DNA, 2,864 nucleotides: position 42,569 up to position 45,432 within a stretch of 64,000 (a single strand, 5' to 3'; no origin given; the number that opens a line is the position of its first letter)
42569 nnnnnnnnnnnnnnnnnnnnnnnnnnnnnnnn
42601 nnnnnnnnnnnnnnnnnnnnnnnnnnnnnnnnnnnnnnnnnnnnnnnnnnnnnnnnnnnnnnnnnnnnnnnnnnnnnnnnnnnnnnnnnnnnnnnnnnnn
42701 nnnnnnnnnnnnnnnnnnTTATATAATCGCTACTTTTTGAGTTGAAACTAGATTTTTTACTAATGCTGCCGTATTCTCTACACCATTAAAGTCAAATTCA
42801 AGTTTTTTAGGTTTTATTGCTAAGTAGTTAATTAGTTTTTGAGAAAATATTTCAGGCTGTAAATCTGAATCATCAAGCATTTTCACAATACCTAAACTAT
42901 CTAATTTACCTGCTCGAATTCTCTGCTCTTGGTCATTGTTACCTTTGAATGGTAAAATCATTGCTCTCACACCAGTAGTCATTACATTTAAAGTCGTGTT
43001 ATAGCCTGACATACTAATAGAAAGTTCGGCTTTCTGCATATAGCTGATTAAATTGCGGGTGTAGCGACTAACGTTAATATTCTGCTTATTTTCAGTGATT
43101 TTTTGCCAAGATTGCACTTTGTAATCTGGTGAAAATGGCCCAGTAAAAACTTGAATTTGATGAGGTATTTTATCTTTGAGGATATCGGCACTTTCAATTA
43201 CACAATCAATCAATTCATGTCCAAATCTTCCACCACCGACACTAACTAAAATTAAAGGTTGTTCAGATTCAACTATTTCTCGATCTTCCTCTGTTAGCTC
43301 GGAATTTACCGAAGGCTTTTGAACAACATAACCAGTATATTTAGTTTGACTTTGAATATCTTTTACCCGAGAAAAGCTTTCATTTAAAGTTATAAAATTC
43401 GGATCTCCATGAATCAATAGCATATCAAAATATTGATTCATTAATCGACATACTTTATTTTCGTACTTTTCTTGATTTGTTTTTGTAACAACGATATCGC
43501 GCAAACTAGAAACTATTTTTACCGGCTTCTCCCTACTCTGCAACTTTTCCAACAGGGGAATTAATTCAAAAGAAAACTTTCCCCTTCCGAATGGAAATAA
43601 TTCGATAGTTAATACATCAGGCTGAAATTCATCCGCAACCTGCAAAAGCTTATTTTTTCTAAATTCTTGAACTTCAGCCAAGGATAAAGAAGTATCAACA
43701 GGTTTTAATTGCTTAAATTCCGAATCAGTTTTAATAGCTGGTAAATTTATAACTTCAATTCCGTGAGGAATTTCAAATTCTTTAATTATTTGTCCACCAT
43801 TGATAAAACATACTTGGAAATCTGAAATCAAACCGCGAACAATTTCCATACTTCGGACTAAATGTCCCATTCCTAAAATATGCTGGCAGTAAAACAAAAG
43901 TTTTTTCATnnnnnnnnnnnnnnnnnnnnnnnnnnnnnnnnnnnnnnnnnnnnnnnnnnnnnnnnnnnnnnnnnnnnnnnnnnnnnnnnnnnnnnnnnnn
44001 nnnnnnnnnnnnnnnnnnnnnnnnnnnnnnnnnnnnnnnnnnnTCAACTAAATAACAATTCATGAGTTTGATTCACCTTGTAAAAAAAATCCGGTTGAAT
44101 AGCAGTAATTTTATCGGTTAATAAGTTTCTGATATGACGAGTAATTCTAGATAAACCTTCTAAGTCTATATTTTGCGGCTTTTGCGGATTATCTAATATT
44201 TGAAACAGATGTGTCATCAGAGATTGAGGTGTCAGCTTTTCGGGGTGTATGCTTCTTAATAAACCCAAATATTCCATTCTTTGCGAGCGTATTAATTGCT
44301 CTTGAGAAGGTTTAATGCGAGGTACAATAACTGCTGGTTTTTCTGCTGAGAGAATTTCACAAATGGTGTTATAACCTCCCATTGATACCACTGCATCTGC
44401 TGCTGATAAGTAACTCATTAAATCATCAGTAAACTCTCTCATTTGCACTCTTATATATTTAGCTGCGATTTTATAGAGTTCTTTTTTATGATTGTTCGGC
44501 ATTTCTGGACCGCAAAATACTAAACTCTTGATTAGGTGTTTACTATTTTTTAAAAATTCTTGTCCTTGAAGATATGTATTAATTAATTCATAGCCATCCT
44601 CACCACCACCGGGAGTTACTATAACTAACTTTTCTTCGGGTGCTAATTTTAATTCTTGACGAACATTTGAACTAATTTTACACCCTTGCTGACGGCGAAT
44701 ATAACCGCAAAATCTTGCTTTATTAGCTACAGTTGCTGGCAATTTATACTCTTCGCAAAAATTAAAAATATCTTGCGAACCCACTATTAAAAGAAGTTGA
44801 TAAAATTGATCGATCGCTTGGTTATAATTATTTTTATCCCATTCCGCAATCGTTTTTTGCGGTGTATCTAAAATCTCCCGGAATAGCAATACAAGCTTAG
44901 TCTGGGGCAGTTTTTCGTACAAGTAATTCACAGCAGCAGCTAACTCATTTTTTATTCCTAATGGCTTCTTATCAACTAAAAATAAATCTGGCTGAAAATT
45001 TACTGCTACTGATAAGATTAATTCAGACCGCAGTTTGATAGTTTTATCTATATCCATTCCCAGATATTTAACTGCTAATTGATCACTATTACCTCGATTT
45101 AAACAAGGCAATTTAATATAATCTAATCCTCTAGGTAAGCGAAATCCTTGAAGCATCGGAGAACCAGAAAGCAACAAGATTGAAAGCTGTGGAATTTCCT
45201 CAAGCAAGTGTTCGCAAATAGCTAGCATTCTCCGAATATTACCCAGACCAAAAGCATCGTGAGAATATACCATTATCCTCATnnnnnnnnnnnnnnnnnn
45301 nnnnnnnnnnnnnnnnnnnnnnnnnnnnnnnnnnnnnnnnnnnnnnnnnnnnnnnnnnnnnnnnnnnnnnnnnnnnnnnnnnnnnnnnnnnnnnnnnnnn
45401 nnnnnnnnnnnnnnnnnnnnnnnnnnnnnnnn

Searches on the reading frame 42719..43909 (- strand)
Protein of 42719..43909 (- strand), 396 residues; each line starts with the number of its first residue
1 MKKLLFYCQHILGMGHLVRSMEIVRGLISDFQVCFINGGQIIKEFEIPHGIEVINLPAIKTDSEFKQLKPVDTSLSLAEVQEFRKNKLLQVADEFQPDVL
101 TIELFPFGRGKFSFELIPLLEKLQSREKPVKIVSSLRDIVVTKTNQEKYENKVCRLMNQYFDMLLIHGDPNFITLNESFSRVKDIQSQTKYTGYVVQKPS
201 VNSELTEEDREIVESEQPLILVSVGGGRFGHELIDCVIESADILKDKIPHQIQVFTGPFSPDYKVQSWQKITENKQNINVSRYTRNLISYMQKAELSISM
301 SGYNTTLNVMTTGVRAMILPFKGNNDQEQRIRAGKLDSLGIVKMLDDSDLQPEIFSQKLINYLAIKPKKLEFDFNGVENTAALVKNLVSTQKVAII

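Call 58: search_protein_families(library=pfam, proteins=[window:42719-43909:-], max_evalue=0.0001)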
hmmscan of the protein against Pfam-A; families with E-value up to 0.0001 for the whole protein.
window:42719-43909:- (396 aa): 1 family
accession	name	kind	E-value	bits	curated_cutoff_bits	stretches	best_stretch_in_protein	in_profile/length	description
PF04101.22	Glyco_tran_28_C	-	9.7e-14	52.2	22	1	222-362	2-140/166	Glycosyltransferase family 28 C-terminal domain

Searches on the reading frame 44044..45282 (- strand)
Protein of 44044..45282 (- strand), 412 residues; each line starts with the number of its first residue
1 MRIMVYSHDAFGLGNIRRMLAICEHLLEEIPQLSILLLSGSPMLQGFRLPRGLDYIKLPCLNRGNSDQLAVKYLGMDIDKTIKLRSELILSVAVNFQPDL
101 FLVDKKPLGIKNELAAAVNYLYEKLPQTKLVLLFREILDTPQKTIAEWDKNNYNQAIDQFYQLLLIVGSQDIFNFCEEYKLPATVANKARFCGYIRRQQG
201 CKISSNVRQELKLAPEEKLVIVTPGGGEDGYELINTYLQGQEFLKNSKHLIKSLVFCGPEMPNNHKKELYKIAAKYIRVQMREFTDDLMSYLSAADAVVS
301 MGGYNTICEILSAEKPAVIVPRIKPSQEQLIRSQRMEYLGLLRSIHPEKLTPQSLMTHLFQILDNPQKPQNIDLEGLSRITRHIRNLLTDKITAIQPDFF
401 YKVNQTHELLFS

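Call 58: search_protein_families(library=pfam, proteins=[window:44044-45282:-], max_evalue=0.0001)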
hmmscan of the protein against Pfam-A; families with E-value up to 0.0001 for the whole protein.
window:44044-45282:- (412 aa): 1 family
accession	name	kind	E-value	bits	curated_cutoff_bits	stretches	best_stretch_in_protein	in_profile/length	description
PF04101.22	Glyco_tran_28_C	-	1.9e-14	54.5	22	1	226-371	6-149/166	Glycosyltransferase family 28 C-terminal domain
